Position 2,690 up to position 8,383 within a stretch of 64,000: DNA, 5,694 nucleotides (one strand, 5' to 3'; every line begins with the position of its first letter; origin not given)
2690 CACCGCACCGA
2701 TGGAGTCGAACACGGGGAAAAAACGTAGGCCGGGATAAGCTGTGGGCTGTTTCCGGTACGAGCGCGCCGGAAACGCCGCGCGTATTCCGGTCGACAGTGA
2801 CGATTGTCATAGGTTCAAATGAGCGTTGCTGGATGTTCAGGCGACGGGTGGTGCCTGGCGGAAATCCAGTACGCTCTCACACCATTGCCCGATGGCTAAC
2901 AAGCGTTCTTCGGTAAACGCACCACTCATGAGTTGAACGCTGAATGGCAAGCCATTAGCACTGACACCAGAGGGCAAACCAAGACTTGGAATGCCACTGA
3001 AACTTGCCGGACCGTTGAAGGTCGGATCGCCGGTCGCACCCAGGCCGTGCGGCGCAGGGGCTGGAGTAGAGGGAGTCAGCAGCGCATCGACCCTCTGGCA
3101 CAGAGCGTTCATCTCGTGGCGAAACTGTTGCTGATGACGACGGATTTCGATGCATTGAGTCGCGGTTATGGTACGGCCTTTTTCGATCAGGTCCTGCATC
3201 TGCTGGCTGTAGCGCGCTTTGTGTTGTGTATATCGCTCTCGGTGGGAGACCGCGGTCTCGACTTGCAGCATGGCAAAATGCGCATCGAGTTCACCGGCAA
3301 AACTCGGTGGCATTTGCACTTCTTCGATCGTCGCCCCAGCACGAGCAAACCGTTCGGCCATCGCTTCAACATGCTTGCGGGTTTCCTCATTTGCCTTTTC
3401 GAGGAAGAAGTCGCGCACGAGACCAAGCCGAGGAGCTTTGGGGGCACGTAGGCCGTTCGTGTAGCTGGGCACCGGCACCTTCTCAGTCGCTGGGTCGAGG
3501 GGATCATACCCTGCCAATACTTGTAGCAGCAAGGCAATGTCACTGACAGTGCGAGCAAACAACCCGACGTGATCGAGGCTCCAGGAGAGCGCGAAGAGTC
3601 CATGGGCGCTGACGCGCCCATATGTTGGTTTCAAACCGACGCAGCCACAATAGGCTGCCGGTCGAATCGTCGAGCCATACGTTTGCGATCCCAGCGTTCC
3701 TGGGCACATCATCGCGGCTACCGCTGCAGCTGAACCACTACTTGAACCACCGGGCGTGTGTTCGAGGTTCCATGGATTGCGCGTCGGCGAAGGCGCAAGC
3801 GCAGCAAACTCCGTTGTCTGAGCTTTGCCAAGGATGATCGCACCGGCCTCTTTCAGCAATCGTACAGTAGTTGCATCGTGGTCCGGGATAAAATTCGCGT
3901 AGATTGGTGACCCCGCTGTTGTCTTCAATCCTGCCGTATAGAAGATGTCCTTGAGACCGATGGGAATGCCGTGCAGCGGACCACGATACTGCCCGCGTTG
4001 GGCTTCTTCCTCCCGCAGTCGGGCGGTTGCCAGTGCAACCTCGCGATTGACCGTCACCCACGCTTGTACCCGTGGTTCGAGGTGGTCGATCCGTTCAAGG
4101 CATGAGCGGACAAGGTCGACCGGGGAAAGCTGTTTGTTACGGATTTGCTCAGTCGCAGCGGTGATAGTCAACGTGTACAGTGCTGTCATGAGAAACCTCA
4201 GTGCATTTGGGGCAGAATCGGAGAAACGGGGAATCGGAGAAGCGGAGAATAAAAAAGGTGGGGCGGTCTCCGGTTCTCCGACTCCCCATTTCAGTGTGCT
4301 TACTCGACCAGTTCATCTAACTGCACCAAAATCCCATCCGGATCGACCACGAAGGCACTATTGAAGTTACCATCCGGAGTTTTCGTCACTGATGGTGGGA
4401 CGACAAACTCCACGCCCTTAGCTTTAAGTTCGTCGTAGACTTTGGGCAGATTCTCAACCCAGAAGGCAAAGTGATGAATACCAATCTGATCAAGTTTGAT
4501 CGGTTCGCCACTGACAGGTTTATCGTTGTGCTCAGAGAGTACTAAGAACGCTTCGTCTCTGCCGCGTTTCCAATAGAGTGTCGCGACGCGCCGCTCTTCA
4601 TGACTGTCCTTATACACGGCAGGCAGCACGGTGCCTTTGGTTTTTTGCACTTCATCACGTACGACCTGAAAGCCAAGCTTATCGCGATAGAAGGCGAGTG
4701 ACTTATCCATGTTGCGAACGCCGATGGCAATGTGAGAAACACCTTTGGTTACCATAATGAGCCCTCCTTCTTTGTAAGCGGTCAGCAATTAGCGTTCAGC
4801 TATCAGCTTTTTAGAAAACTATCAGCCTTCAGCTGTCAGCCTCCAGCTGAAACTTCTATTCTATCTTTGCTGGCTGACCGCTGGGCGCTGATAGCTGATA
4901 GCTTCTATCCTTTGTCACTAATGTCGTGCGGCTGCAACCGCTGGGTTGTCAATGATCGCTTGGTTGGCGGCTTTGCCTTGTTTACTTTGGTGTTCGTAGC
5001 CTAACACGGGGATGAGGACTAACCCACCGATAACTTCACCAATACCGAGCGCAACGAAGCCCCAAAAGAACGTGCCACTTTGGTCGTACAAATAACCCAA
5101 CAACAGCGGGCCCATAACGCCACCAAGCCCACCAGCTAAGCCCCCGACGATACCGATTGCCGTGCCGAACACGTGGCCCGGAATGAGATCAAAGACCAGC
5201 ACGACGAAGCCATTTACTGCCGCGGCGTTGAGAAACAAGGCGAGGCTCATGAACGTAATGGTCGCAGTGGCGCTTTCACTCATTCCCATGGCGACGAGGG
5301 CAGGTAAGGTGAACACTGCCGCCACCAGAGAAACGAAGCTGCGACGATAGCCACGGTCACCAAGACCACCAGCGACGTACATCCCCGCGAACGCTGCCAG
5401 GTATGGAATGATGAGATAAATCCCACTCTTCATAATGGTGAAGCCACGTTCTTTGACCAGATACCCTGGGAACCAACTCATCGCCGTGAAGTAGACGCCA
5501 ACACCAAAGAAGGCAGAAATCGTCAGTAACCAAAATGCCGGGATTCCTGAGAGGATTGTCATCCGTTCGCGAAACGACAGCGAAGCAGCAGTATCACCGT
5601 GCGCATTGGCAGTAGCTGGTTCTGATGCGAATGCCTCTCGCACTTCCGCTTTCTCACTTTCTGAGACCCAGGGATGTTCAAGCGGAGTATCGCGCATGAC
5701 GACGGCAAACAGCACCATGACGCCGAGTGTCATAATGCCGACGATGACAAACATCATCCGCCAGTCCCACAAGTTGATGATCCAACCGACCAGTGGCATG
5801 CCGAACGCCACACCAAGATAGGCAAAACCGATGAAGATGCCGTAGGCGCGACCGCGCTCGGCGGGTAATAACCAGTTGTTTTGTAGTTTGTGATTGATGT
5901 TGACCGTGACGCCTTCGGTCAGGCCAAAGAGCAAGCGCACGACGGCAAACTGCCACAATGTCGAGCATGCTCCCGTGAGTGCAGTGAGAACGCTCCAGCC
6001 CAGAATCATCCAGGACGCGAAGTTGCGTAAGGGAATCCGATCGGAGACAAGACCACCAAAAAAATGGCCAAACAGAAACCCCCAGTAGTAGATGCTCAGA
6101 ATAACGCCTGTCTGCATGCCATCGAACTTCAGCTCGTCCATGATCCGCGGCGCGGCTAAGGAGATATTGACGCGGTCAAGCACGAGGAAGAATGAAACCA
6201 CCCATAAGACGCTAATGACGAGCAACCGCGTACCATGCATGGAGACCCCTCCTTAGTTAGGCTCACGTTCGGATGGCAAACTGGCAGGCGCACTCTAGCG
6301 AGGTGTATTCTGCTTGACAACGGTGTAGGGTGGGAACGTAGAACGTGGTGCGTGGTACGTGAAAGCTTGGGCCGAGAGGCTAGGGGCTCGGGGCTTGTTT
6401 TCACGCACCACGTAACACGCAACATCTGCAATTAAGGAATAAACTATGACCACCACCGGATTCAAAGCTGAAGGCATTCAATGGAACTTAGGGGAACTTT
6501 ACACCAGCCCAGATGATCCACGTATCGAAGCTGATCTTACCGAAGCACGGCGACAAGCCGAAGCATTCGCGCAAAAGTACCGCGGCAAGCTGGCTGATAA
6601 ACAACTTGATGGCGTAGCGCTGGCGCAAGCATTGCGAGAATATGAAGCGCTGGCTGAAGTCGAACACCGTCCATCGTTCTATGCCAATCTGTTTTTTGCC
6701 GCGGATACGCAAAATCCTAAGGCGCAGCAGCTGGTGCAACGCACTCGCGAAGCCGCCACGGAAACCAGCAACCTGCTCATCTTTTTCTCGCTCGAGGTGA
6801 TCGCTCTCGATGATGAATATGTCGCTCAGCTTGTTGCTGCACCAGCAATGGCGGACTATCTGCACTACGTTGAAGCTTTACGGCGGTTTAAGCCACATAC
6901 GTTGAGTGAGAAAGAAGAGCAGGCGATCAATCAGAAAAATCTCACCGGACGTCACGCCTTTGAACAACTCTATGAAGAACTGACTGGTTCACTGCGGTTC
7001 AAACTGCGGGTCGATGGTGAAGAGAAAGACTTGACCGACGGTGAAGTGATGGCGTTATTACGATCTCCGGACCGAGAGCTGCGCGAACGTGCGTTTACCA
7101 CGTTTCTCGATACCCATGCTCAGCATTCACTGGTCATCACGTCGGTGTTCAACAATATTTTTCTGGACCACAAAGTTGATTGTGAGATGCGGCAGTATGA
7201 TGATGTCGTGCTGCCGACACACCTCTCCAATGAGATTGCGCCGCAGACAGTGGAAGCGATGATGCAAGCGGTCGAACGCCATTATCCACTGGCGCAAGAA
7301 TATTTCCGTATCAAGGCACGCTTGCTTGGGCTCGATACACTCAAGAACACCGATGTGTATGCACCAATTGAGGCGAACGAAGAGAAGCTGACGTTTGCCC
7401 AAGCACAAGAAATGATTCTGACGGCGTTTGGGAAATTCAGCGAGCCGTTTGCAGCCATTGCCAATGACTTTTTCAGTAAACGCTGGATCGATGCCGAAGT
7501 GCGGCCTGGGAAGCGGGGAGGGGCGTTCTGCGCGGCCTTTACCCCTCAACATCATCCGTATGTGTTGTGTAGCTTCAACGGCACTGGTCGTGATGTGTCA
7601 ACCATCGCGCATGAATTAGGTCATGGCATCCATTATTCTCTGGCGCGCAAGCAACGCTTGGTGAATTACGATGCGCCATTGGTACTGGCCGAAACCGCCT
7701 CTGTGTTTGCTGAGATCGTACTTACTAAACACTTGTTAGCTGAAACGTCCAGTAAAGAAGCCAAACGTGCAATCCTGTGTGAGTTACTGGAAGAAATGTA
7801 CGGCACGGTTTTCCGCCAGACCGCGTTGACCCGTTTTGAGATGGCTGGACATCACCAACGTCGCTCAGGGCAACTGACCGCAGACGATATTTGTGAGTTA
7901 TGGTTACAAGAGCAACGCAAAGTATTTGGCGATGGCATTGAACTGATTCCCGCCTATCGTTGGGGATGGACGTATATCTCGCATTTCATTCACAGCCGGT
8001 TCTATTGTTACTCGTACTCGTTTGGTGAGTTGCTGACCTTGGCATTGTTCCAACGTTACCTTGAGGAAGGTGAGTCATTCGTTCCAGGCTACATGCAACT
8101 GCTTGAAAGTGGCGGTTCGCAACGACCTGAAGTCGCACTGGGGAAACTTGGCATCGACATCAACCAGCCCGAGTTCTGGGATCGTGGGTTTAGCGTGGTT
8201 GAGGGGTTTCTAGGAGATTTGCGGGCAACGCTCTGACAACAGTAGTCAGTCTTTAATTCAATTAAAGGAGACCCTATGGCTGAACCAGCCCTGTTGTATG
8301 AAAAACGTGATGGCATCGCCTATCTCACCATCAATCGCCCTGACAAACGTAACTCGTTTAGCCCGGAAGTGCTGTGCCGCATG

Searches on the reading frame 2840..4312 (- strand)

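Call 52: search_protein_families(library=ncbifam, proteins=[window:2840-4312:-], max_evalue=0.00001)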
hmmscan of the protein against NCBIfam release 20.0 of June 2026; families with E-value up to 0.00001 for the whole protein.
window:2840-4312:- (491 aa): 26 families (the best 25 are shown)
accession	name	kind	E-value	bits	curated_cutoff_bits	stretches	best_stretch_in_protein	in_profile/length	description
TIGR00132.1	gatA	equivalog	1.5e-86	291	481.1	2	55-382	3-330/466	Asp-tRNA(Asn)/Glu-tRNA(Gln) amidotransferase subunit GatA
NF004815.0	PRK06169.1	equivalog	9.7e-79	265.1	506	1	42-486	4-463/471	amidase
NF006631.0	PRK09201.1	equivalog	6.7e-78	262.5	461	1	45-476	4-449/466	AtzE family amidohydrolase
NF005688.0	PRK07488.1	equivalog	5.3e-77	259.7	532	1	43-488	6-472/474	indoleacetamide hydrolase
TIGR02715.1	amido_AtzE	subfamily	5e-74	249.9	425.75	1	51-477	3-443/452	AtzE family amidohydrolase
NF006006.0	PRK08137.1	equivalog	2.3e-72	244.5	534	2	46-380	32-382/529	amidase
NF005450.0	PRK07042.1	equivalog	5.8e-67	226.1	458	1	42-483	1-453/464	amidase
NF005686.0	PRK07486.1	subfamily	3.4e-66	223.9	465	1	45-416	11-394/486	amidase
NF004717.0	PRK06061.1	equivalog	3.8e-66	223.7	498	1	48-486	17-471/483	amidase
NF004816.0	PRK06170.1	equivalog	9.4e-66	222.4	503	1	48-420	12-403/493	amidase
NF005460.0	PRK07056.1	subfamily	6e-64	216.7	447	1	49-422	9-383/457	amidase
NF006043.0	PRK08186.1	subfamily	2.1e-62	211.4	487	1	46-480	5-446/600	allophanate hydrolase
NF005687.0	PRK07487.1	subfamily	2.7e-62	211.1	428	1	42-479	2-453/468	amidase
TIGR02713.1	allophanate_hyd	equivalog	1.6e-57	195.3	511.05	1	83-477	2-408/563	allophanate hydrolase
NF005565.0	PRK07235.1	subfamily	1.7e-56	192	545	1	106-337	81-321/506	amidase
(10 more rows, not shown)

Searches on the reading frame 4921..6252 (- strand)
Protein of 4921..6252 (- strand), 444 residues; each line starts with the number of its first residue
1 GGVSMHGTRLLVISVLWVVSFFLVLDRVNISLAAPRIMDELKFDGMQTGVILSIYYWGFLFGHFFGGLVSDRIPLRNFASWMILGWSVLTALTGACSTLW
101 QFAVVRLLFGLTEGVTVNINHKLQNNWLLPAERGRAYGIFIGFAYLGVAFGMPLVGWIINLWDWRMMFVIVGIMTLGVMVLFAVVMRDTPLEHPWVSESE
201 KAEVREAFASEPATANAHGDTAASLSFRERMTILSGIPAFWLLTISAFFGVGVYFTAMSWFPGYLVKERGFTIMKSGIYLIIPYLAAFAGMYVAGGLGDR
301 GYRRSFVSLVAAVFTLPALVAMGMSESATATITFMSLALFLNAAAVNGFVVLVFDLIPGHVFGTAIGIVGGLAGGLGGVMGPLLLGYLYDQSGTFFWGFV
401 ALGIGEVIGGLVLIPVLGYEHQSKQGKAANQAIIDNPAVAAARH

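Call 52: search_protein_families(library=ncbifam, proteins=[window:4921-6252:-], max_evalue=0.00001)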
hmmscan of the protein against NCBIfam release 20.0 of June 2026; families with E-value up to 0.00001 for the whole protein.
window:4921-6252:- (444 aa): 17 families
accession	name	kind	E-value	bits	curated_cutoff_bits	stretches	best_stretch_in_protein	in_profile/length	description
TIGR00893.1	2A0114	subfamily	1.4e-64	218.5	395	1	18-414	4-396/399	D-galactonate transporter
TIGR00881.1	2A0104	subfamily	4.2e-42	144.5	407.75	1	21-394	5-372/379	phosphoglycerate transporter protein PgtP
TIGR00895.1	2A0115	subfamily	1.9e-32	112.7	418.55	1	10-388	16-397/398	aromatic acid/H+ symport family MFS transporter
TIGR00894.1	2A0114euk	subfamily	1.2e-31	109.8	626.45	1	44-398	74-429/465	Na(+)-dependent inorganic phosphate cotransporter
NF008586.0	PRK11551.1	equivalog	6.2e-19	68.3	410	1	9-390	13-369/406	3-(3-hydroxy-phenyl)propionate transporter MhpT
NF008661.1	PRK11663.1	subfamily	1.4e-14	53.9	564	1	9-420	28-434/439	MFS transporter family glucose-6-phosphate receptor UhpC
NF047787.1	PhglyTportPgtP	equivalog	2.1e-12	46.5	750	1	15-402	35-422/451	phosphoglycerate transporter PgtP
TIGR00880.1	2_A_01_02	superfamily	2.8e-11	43.7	131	1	49-189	1-141/141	multidrug resistance protein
TIGR02332.1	HpaX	equivalog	3.3e-11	43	615.4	1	13-399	10-403/412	4-hydroxyphenylacetate permease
NF049980.1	SfMCT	equivalog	1e-08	34.3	320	1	37-402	28-375/378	L-lactate MFS transporter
NF053813.1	MFS_TcaB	equivalog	2.2e-08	33.3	475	1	10-189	5-184/396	putative multidrug effflux MFS transporter TcaB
NF007782.0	PRK10473.1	subfamily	3e-08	33.1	417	1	12-208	6-200/394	MdtL family multidrug efflux MFS transporter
TIGR00898.1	2A0119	subfamily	8.6e-08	31.4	550.75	1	46-182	126-259/506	cation transport protein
NF038077.1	MFS_export_MxcK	equivalog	4.1e-07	29.4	525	1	12-201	12-199/405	myxochelin export MFS transporter MxcK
TIGR00711.1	efflux_EmrB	subfamily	1.1e-06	27.8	230.2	1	11-187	2-178/485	DHA2 family efflux MFS transporter permease subunit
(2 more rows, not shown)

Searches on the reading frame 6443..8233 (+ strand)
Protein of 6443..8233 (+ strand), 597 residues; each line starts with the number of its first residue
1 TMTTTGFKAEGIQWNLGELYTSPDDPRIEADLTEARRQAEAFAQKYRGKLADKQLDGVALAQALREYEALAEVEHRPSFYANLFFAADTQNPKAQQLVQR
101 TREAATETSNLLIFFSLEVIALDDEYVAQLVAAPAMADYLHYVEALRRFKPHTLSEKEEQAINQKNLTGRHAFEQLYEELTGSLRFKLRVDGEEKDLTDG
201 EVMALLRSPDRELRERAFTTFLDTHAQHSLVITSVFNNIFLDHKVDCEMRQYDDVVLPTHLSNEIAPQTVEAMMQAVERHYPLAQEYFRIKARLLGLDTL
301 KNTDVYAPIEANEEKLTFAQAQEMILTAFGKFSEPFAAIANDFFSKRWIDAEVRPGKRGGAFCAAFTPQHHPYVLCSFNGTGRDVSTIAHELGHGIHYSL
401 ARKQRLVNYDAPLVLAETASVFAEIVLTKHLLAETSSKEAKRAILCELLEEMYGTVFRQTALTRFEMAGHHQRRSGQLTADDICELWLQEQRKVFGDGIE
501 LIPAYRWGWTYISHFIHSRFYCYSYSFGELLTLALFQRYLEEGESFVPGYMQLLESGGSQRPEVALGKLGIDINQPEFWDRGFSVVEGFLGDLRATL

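Call 52: search_protein_families(library=ncbifam, proteins=[window:6443-8233:+], max_evalue=0.00001)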
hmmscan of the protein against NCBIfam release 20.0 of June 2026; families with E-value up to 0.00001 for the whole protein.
window:6443-8233:+ (597 aa): 3 families
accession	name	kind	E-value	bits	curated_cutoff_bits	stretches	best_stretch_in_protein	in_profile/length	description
TIGR02290.1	M3_fam_3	subfamily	2.9e-195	650.7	561.7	1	13-588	1-579/587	M3 family oligoendopeptidase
TIGR00181.1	pepF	equivalog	6.5e-98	329.1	490.55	1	13-593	9-588/591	oligoendopeptidase F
TIGR02289.1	M3_not_pepF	subfamily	2.1e-26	92.7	442.35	1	175-561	126-515/549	M3 family oligoendopeptidase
